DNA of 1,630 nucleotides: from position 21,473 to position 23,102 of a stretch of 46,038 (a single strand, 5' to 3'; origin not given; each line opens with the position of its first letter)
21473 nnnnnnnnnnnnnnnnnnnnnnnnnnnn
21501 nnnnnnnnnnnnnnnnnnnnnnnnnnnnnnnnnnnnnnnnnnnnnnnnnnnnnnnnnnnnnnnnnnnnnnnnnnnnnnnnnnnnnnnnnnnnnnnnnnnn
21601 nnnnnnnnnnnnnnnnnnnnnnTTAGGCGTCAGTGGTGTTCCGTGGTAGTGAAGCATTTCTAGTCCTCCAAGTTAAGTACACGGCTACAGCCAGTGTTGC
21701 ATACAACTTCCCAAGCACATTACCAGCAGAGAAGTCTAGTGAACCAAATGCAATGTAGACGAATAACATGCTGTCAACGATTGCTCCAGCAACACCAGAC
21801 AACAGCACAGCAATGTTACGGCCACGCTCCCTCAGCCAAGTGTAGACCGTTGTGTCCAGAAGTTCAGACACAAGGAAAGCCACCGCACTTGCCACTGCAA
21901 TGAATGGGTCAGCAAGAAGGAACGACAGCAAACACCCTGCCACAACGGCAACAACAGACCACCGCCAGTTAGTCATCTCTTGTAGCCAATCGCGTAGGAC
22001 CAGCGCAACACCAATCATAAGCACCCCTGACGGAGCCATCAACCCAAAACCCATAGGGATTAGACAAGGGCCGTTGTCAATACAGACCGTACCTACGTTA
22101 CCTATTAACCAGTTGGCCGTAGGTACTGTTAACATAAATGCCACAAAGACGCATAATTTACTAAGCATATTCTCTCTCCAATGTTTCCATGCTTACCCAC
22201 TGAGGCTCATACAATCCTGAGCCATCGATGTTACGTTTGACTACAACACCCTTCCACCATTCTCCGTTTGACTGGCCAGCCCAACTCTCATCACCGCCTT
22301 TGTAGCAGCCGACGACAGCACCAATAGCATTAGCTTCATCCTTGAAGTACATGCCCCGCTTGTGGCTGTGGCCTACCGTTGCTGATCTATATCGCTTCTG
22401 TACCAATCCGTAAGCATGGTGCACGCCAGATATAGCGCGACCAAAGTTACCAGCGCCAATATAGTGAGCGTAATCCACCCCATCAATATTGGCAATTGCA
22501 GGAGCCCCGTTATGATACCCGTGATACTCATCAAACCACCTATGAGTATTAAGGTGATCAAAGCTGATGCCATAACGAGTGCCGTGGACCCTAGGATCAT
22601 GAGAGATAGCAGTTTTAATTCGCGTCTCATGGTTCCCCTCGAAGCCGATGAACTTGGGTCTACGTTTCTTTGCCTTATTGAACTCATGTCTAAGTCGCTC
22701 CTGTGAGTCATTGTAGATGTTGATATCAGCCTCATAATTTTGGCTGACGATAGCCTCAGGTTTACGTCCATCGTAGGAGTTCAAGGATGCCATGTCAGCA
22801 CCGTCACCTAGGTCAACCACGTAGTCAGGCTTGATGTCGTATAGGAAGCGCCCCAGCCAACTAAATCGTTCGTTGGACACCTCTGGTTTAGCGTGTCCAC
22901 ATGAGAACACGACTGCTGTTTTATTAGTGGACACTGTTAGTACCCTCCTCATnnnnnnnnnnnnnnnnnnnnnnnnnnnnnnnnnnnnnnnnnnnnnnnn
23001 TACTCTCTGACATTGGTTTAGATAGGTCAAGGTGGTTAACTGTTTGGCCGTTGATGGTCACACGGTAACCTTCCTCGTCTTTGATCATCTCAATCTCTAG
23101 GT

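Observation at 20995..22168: Minimal 7-deazaguanine DNA-modification module: DpdA-like transglycosylase plus YhhQ transporter, no preQ0 synthesis genes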

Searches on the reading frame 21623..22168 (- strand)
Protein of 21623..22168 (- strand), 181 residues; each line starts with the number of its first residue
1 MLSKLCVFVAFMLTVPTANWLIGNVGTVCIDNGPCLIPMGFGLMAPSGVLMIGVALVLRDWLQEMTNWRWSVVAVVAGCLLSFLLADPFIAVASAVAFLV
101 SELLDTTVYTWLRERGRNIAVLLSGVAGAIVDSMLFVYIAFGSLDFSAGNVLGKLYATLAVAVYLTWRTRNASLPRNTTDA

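Call 3: search_protein_families(library=pfam, proteins=[window:21623-22168:-], max_evalue=0.01)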
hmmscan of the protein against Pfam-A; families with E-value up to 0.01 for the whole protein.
window:21623-22168:- (181 aa): 1 family
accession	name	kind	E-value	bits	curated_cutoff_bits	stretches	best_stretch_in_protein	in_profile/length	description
PF02592.20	Vut_1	-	5.2e-11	43.6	27.2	1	68-166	55-146/152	Putative vitamin uptake transporter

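Call 4: search_protein_families(library=phrogs, proteins=[window:21623-22168:-], max_evalue=0.001)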
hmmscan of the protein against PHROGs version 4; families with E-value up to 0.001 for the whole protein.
window:21623-22168:- (181 aa): 1 family
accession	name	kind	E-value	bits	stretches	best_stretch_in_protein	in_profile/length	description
phrog_4899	-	unknown function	8.8e-36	124.6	1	7-165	10-166/175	-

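Call 5: search_protein_families(library=ncbifam, proteins=[window:21623-22168:-], max_evalue=0.01)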
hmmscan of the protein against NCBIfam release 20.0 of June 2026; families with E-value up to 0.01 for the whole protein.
window:21623-22168:- (181 aa): 2 families
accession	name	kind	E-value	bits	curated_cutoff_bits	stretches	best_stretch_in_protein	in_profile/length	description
TIGR00697.1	TIGR00697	equivalog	7.7e-08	32.4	50.95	1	86-152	100-170/201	queuosine precursor transporter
NF008406.0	PRK11212.1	equivalog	1.9e-06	27.6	252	1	87-142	108-164/221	7-cyano-7-deazaguanine/7-aminomethyl-7-deazaguanine transporter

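Call 71: search_protein_families(library=padloc, proteins=[window:21623-22168:-], max_evalue=1)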
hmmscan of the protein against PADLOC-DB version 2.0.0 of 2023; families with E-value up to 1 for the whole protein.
window:21623-22168:- (181 aa): 0 families

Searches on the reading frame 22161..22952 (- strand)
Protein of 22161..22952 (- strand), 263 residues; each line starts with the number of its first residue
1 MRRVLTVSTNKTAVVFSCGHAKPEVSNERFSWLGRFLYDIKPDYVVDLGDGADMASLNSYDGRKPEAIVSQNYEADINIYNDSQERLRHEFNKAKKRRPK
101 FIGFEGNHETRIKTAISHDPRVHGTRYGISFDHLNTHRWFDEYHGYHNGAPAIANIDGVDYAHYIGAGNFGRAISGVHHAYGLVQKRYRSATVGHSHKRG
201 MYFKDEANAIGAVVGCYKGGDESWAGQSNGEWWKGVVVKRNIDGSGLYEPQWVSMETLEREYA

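Call 3: search_protein_families(library=pfam, proteins=[window:22161-22952:-], max_evalue=0.01)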
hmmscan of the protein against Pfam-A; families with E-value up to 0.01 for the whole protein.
window:22161-22952:- (263 aa): 0 families

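Call 4: search_protein_families(library=phrogs, proteins=[window:22161-22952:-], max_evalue=0.001)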
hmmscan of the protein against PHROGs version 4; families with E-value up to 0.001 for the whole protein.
window:22161-22952:- (263 aa): 1 family
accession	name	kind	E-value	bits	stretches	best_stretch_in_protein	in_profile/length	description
phrog_221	-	other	7.8e-24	85.6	1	8-259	109-352/367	metallo-phosphoesterase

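Call 5: search_protein_families(library=ncbifam, proteins=[window:22161-22952:-], max_evalue=0.01)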
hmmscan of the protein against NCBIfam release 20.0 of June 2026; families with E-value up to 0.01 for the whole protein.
window:22161-22952:- (263 aa): 0 families

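Call 71: search_protein_families(library=padloc, proteins=[window:22161-22952:-], max_evalue=1)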
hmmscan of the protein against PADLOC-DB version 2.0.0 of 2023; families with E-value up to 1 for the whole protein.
window:22161-22952:- (263 aa): 0 families
